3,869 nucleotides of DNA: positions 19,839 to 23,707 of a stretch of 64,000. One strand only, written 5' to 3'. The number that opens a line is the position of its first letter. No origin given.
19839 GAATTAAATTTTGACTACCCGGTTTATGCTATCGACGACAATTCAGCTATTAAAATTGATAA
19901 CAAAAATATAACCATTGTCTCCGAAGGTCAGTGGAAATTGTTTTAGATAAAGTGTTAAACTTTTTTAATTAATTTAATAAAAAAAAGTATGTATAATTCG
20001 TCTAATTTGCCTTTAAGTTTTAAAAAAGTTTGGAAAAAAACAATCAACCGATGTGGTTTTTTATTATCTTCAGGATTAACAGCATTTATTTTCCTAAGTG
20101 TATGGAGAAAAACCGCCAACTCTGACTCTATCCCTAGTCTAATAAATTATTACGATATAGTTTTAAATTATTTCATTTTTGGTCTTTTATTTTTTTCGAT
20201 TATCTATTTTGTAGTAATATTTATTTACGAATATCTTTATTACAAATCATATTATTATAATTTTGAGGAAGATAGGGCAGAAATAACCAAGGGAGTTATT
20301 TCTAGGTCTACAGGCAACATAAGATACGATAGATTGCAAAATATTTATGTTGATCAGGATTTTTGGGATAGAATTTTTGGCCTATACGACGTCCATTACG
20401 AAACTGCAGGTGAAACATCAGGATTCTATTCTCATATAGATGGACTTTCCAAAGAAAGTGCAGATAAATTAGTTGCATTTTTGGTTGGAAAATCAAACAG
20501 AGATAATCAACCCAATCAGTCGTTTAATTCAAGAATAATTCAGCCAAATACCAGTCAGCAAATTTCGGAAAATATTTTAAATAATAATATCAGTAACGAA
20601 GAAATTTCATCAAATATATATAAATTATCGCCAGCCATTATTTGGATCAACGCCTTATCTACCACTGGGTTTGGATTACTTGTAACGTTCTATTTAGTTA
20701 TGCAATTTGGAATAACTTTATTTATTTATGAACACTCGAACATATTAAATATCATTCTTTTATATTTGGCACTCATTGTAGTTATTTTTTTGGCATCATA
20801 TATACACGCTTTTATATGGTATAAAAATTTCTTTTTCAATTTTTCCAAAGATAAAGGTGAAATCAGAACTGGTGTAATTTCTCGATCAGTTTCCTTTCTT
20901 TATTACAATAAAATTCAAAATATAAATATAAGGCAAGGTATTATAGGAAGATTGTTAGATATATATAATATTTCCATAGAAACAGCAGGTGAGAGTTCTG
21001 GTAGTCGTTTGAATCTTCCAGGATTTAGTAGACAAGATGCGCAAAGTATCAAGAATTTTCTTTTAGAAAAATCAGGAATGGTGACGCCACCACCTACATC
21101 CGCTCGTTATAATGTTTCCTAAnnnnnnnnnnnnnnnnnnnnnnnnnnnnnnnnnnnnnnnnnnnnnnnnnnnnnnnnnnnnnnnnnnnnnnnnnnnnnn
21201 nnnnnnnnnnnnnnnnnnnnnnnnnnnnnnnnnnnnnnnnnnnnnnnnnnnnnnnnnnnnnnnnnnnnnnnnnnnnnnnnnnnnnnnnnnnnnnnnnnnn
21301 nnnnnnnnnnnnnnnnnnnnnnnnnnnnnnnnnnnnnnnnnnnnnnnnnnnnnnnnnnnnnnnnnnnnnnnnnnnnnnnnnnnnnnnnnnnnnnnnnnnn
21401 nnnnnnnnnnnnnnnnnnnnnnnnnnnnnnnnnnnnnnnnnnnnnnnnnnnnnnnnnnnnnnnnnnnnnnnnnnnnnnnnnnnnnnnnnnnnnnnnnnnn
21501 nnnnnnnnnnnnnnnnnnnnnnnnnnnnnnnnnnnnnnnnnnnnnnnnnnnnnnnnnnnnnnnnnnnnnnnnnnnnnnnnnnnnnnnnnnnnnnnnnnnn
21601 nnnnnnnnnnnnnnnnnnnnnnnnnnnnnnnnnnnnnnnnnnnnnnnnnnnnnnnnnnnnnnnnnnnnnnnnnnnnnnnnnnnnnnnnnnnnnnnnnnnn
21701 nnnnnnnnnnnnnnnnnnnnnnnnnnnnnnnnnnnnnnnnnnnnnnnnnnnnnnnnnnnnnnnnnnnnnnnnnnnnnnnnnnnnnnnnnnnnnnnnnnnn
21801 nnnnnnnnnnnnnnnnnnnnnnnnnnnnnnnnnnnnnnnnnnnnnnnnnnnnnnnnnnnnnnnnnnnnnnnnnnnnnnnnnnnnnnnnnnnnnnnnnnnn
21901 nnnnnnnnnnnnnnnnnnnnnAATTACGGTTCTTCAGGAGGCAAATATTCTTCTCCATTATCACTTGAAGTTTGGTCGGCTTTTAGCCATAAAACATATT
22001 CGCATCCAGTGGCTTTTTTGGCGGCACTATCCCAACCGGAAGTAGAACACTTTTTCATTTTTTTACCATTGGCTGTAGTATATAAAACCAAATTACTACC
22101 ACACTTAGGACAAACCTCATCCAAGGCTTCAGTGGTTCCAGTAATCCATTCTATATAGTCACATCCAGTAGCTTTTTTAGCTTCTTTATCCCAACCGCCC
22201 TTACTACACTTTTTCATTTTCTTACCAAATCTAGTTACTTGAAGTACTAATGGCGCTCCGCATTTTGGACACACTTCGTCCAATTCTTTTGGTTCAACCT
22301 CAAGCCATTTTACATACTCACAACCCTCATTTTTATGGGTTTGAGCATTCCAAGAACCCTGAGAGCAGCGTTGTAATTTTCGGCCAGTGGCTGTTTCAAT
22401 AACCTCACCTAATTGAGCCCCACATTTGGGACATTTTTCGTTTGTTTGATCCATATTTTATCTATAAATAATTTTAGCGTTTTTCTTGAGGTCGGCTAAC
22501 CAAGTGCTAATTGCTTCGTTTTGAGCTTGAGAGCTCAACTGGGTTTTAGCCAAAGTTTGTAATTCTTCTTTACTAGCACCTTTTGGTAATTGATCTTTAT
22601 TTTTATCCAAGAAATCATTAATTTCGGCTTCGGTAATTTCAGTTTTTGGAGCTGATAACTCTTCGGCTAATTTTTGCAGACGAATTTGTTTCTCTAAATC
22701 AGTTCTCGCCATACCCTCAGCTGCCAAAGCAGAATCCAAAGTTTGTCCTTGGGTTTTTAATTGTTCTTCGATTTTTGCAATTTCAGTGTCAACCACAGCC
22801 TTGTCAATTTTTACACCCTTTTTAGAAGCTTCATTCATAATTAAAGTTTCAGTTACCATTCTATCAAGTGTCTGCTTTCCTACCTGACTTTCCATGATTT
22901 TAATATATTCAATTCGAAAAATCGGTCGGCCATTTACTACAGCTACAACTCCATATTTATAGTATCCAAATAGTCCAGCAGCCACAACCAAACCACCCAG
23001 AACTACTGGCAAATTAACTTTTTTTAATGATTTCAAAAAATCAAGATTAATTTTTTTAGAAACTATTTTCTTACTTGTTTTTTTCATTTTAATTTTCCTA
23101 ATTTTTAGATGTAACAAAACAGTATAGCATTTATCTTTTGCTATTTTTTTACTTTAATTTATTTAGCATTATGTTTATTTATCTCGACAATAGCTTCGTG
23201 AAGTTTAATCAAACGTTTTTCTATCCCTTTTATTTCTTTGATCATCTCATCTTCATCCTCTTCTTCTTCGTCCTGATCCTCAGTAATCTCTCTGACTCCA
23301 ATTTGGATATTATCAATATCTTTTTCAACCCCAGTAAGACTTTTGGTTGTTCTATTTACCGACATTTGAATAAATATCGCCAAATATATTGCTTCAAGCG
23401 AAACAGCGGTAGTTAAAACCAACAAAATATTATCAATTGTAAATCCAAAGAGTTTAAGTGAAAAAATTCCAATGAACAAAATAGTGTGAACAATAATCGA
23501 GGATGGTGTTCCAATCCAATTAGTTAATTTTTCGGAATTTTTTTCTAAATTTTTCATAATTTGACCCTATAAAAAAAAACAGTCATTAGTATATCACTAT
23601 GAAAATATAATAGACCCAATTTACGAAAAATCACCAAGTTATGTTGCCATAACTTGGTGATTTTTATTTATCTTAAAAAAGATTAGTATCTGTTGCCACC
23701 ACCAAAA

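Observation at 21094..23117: Tight operon: SurA-N-like chaperone, triple topoisomerase-type zinc-ribbon protein, Erm-like rRNA adenine methyltransferase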

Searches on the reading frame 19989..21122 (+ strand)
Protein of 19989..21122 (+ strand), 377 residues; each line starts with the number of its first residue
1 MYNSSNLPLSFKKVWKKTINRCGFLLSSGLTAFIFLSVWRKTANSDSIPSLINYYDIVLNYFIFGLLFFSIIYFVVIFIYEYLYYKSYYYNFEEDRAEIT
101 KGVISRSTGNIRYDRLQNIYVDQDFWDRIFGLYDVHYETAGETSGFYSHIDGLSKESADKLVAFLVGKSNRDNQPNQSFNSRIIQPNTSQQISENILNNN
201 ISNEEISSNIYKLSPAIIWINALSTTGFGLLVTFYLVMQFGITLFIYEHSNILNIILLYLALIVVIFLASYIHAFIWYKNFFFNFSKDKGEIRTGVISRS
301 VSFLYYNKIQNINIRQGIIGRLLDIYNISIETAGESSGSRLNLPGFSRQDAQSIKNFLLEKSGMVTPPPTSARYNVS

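Call 3: search_protein_families(library=pfam, proteins=[window:19989-21122:+], max_evalue=0.01)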
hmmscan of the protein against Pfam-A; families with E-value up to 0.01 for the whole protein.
window:19989-21122:+ (377 aa): 1 family
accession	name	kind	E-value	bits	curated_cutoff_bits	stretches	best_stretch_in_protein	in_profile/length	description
PF03703.20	bPH_2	-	3.2e-29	101.4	22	2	85-164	1-77/78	Bacterial PH domain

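Call 4: search_protein_families(library=ncbifam, proteins=[window:19989-21122:+], max_evalue=0.01)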
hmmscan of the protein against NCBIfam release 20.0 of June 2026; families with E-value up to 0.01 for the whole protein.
window:19989-21122:+ (377 aa): 0 families

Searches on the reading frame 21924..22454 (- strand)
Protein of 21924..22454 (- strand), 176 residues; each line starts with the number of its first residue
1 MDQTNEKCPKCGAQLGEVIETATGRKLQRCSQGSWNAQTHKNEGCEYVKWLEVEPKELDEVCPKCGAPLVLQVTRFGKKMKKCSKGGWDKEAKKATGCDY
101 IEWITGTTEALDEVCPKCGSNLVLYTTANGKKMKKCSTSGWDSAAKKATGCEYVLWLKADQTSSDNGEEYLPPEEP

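Call 3: search_protein_families(library=pfam, proteins=[window:21924-22454:-], max_evalue=0.01)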
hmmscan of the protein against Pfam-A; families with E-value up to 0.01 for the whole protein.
window:21924-22454:- (176 aa): 27 families (the best 25 are shown)
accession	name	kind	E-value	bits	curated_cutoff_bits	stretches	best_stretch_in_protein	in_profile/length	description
PF01396.24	Zn_ribbon_Top1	-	1.4e-09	38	32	2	60-78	2-20/39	Topoisomerase DNA binding C4 zinc finger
PF13240.11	Zn_Ribbon_1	-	1.2e-07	31.7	25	0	7-15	1-9/23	zinc-ribbon domain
PF09723.15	Zn_ribbon_8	-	1.4e-06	28.6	34.4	0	106-121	21-36/41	Zinc ribbon domain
PF13248.11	Zn_ribbon_3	-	3.3e-06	26.8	27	0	56-69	13-26/26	zinc-ribbon domain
PF06677.18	Auto_anti-p27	-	6.8e-06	26.5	24.1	0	58-71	14-27/40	Sjogren's syndrome/scleroderma autoantigen 1 (Autoantigen p27)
PF12760.12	Zn_ribbon_IS1595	-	1.6e-05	25.2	25.4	0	114-132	20-36/46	Transposase zinc-ribbon domain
PF11781.13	Zn_ribbon_RRN7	-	1.7e-05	24.8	27.1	0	112-131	4-21/32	Zinc-finger of RNA-polymerase I-specific TFIIB, Rrn7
PF13453.11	Zn_ribbon_TFIIB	-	1.9e-05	24.4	22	0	7-32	1-24/41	Transcription factor zinc-finger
PF06906.16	DUF1272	-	2.5e-05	24.7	25.3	0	91-123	18-52/57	Protein of unknown function (DUF1272)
PF08271.17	Zn_Ribbon_TF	-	3.7e-05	23.6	29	0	114-130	2-18/43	TFIIB zinc-binding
PF17309.7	DUF5356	-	9e-05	22.8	26.4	0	4-37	16-50/135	Family of unknown function (DUF5356)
PF21344.3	Zn_ribbon_LysW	-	0.00012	22.1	27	0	7-21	23-36/46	Alpha-aminoadipate carrier protein LysW-like, globular domain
PF12773.13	DZR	-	0.00026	21.5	27.3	0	59-86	12-30/45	Double zinc ribbon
PF03119.21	DNA_ligase_ZBD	-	0.00031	21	25.8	0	62-70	2-10/27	NAD-dependent DNA ligase C4 zinc finger domain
PF13005.12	zf-IS66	-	0.00044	21.1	27.3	0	6-20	2-16/46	zinc-finger binding domain of transposase IS66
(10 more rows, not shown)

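Call 4: search_protein_families(library=ncbifam, proteins=[window:21924-22454:-], max_evalue=0.01)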
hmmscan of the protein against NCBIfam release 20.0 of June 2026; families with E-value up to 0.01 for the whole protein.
window:21924-22454:- (176 aa): 10 families
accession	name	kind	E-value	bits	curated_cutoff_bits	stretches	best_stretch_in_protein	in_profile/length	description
NF045510.1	4Cys_prefix_kin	domain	4.6e-05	23.6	24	0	59-69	16-26/26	4-Cys prefix domain-containing protein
NF001669.0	PRK00432.1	equivalog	0.00011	22.1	54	0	95-124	9-37/58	30S ribosomal protein S27ae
NF001645.0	PRK00420.1-2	equivalog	0.00012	22.1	162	0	56-71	21-36/106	hypothetical protein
NF047723.1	TransFacS4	equivalog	0.00015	22.2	120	0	60-85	61-85/90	transcription factor S4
NF041913.1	HVO_2142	equivalog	0.00017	21.4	90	0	111-124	10-23/48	HVO_2142 family zinc finger protein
TIGR02605.1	CxxC_CxxC_SSSS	subfamily_domain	0.00036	20.5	31.3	0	4-19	25-41/52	FmdB family zinc ribbon protein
NF033497.1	rubre_like_arch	subfamily_domain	0.0023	17.6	32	0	5-15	16-26/34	rubrerythrin-like domain-containing protein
NF009146.0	PRK12496.1-3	equivalog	0.0045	16.7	268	0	108-132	134-158/162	hypothetical protein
NF038384.1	zinc_YnfU_fam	subfamily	0.0054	16.3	36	0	3-14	14-25/52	YnfU family zinc-binding protein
NF011482.0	PRK14892.1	equivalog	0.0096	15.8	109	0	115-142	24-51/101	putative transcription elongation factor Elf1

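Call 46: find_homologous_proteins(query=window:21924-22454:-, max_evalue=0.001)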
Query window:21924-22454:- (176 aa): 2028 proteins with E <= 0.001 among 2211 candidates; the best 120 are listed.
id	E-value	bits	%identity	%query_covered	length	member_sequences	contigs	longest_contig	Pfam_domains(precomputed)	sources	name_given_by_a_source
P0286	1.8e-116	404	100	100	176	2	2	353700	PF01396.25,PF06677.19,PF13240.12,PF26040.1,PF27353.1,PF12760.13,PF13248.12,PF09723.16,PF11781.14,PF13453.12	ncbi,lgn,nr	ncbi:MAG: topoisomerase DNA-binding C4 zinc finger domain-containing protein [Candidatus Shapirobact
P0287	5.4e-102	357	88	100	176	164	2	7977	PF01396.25,PF06677.19,PF13240.12,PF26040.1,PF13248.12,PF09723.16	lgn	-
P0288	1.7e-100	352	87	99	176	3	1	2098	PF01396.25,PF06677.19,PF13240.12,PF26040.1,PF13453.12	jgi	jgi:ssDNA-binding Zn-finger/Zn-ribbon topoisomerase 1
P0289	7.4e-98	344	86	99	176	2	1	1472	PF01396.25,PF06677.19,PF13240.12,PF26040.1,PF21349.3,PF03119.22,PF13453.12,PF26788.1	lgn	-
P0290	6.9e-97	340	85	99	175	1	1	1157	PF01396.25,PF13240.12,PF21349.3,PF09723.16,PF26788.1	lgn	-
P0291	1.4e-96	339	83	95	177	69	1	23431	PF01396.25,PF19335.6,PF13240.12,PF26040.1,PF21349.3,PF09723.16,PF13453.12,PF26788.1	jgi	-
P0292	2.2e-96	339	82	100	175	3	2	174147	PF01396.25,PF06677.19,PF13240.12,PF26040.1,PF27353.1,PF13248.12,PF09723.16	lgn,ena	-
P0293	2.5e-96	339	83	99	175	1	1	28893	PF01396.25,PF26040.1,PF09723.16,PF13453.12,PF26788.1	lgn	-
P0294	9.8e-96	337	82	99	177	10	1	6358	PF01396.25,PF06677.19,PF13240.12,PF26040.1,PF13248.12,PF09723.16,PF13453.12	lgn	-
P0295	1.8e-95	336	81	100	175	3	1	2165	PF01396.25,PF06677.19,PF13240.12,PF26040.1,PF27353.1,PF12760.13,PF13248.12,PF09723.16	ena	-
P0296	3.8e-95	335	82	99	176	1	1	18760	PF01396.25,PF06677.19,PF13240.12,PF13248.12,PF09723.16,PF13453.12,PF26788.1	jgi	-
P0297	8.1e-95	334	81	99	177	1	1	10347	PF01396.25,PF06677.19,PF13240.12,PF26040.1,PF21349.3,PF09723.16,PF13453.12,PF26788.1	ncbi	-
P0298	3.2e-94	332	80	100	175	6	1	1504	PF01396.25,PF06677.19,PF13240.12,PF26040.1,PF12760.13,PF13248.12,PF09723.16,PF13453.12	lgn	-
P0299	4.2e-94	331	80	100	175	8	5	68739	PF01396.25,PF06677.19,PF13240.12,PF26040.1,PF12760.13,PF13248.12,PF09723.16,PF13453.12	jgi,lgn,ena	-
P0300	7.5e-94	331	81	99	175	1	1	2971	PF01396.25,PF13240.12,PF12760.13,PF21349.3,PF21344.4,PF13248.12,PF09723.16,PF13453.12,PF26788.1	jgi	-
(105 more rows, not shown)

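Call 64: search_solved_structures(query=A2, max_evalue=1, show_alignments=2)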
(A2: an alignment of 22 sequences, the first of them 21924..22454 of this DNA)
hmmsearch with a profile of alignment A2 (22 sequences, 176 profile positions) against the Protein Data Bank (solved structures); distinct sequences matched with E-value up to 1: 2.
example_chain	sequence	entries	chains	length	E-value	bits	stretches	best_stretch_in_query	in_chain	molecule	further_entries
7aoc_I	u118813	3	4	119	0.15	14.8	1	82-138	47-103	DNA-directed RNA polymerase I subunit RPA12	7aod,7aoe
8ouw_7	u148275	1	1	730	0.58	12.9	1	29-87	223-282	DNA replication licensing factor MCM7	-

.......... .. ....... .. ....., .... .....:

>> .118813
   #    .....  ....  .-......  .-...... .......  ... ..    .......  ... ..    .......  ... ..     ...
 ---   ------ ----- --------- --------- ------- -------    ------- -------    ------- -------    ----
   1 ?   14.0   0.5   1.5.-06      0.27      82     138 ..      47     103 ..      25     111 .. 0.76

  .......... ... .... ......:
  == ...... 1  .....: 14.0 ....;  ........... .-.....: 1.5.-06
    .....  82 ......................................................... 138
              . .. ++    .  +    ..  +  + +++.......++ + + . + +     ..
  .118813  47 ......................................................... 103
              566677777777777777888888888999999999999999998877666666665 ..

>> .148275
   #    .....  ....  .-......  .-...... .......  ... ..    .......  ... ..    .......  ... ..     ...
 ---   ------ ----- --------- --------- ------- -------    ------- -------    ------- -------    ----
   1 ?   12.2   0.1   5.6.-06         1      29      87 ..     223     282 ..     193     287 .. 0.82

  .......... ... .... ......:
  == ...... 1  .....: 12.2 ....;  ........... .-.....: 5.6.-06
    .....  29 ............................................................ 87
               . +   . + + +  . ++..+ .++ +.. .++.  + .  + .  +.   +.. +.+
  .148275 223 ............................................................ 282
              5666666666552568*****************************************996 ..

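Call 70: predict_structure(alignment_id=A2)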
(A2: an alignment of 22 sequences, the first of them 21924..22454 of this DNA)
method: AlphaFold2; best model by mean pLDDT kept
length: 176 residues; sequences in the alignment: 22
mean_pLDDT: 70.4   pTM: 0.42
mean pLDDT of the five models: 70.4, 68.3, 63.9, 63.8, 63.7
residues with pLDDT >= 90: 0; 70-90: 122; 50-70: 36; < 50: 18
segments of 3 or more residues with pLDDT < 50: 1-3, 162-176
pLDDT, mean of each block of 10 residues (from residue 1): 59 76 70 74 72 68 82 70 79 78 74 79 74 77 71 71 42 39
secondary structure, 60 per line:
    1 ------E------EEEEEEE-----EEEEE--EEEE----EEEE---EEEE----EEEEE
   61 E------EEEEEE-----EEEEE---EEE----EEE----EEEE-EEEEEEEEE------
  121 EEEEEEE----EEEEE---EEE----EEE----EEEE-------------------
elements in order: E14-20 E26-30 E33-36 E41-44 E48-51 E56-61 E68-73 E79-83 E87-89 E94-96 E101-104 E106-114 E121-127 E132-136 E140-142 E147-149 E154-157

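Call 74: fold_search(model_id=the predicted structure, library=pdb)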
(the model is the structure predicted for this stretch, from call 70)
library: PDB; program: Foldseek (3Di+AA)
matches with E <= 10: 454; with E <= 0.001: 1
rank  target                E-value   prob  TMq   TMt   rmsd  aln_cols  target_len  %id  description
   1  9gdh_F                9.5e-04  0.96  0.18  0.06  14.0       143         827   24  RNAP-TopoI complex on long-overhang scaffold - orientation 2 (released 2025-11-05)
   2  9gda_F                1.4e-03  0.98  0.19  0.05  15.7       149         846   24  RNAP-TopoI complex on duplex scaffold (released 2025-11-05)
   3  4rul_A                1.0e-02  0.85  0.20  0.07  12.3       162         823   21  Crystal structure of full-length E.Coli topoisomerase I in complex with ssDNA (released 2015-11-04)
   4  5y2z_B                9.9e-02  0.35  0.20  0.13  15.2       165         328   11  Crystal structure of human LGI1 EPTP-ADAM22 complex (released 2018-05-02)
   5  8qca_D                1.3e-01  0.21  0.19  0.12  13.7       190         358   10  CryoEM structure of a S. Cerevisiae Ski2387 complex in the closed state bound to RNA (released 2023-11-15)
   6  5y2z_H                2.0e-01  0.25  0.20  0.13  15.3       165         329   11  Crystal structure of human LGI1 EPTP-ADAM22 complex (released 2018-05-02)
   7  5y31_B                2.2e-01  0.25  0.20  0.09  15.2       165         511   10  Crystal structure of human LGI1-ADAM22 complex (released 2018-05-02)
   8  8tuz_A                2.7e-01  0.20  0.19  0.14  15.0       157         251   13  Fab 857-2 in complex with OspA (released 2024-08-28)
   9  8u16_B                3.1e-01  0.14  0.16  0.06  14.2       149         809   13  The ternary complex structure of DDB1-CRBN-SALL4(ZF1,2)-short bound to Pomalidomide (released 2023-12-27)
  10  8hq2_D                3.4e-01  0.18  0.21  0.10  15.8       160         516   12  Crystal structure of human ADAM22 in complex with human LGI1 mutant (released 2023-12-13)
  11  2z2p_A                3.4e-01  0.11  0.17  0.12  13.9       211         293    8  Crystal Structure of catalytically inactive H270A virginiamycin B lyase from Staphylococcus aureus with Quinupristin (released 2007-06-19)
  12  3va6_B                3.6e-01  0.10  0.13  0.05  15.7       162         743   12  Crystal Structure of the extracellular domain of the putative hybrid two component system BT4673 from B. thetaiotaomic (released 2012-06-13)
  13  9c61_B                4.0e-01  0.16  0.18  0.13  14.1       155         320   13  Crystal structure of the human LRRK2 WDR domain in complex with CACHE1193-26 (released 2024-07-03)
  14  8tie_e                4.2e-01  0.11  0.18  0.13  15.1       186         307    9  Double nuclear outer ring of Nup84-complexes from the yeast NPC (released 2023-10-11)
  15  9bz0_a                4.2e-01  0.08  0.14  0.09  15.5       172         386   11  Structure of an STK19-containing TC-NER complex (released 2024-12-25)
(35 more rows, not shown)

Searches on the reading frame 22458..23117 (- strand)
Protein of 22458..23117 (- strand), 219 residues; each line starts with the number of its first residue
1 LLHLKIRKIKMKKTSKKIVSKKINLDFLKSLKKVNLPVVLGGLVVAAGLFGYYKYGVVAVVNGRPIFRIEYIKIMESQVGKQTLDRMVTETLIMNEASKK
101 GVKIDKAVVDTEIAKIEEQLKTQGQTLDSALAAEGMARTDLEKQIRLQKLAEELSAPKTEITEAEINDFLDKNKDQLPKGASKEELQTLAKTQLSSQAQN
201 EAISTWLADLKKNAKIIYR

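Call 3: search_protein_families(library=pfam, proteins=[window:22458-23117:-], max_evalue=0.01)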
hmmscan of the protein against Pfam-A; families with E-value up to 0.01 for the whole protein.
window:22458-23117:- (219 aa): 3 families
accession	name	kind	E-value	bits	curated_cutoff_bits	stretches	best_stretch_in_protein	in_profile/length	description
PF09312.16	SurA_N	-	1.5e-09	38.4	30.8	1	79-150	42-113/118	SurA N-terminal domain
PF13624.11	SurA_N_3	-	2.4e-09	37.7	27.2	1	76-153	80-160/162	SurA-like N-terminal domain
PF13623.11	SurA_N_2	-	0.00014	22.2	28.5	1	75-118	81-124/145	SurA-like N-terminal domain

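Call 4: search_protein_families(library=ncbifam, proteins=[window:22458-23117:-], max_evalue=0.01)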
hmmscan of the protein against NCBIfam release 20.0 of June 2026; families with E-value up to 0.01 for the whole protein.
window:22458-23117:- (219 aa): 4 families
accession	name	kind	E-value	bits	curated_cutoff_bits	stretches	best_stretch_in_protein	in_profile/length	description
NF008038.0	PRK10770.1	equivalog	3.7e-07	29.3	394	1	78-154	65-141/431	peptidylprolyl isomerase SurA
NF000809.0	PRK00059.1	equivalog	1.2e-06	28.2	303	1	78-188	84-201/336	peptidylprolyl isomerase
NF002361.0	PRK01326.1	equivalog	0.00016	20.8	428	1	72-167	47-138/336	peptidylprolyl isomerase PrsA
NF002846.0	PRK03095.1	equivalog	0.00037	20.1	361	1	66-168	35-127/287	peptidylprolyl isomerase PrsA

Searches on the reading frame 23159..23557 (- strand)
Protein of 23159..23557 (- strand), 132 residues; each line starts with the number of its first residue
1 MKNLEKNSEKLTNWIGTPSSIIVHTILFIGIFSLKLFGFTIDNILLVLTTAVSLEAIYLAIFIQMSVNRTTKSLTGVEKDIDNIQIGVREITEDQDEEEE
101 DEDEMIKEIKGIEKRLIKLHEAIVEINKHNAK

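Call 3: search_protein_families(library=pfam, proteins=[window:23159-23557:-], max_evalue=0.01)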
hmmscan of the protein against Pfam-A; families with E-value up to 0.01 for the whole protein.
window:23159-23557:- (132 aa): 0 families

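Call 4: search_protein_families(library=ncbifam, proteins=[window:23159-23557:-], max_evalue=0.01)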
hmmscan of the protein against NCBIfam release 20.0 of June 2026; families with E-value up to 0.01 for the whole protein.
window:23159-23557:- (132 aa): 0 families
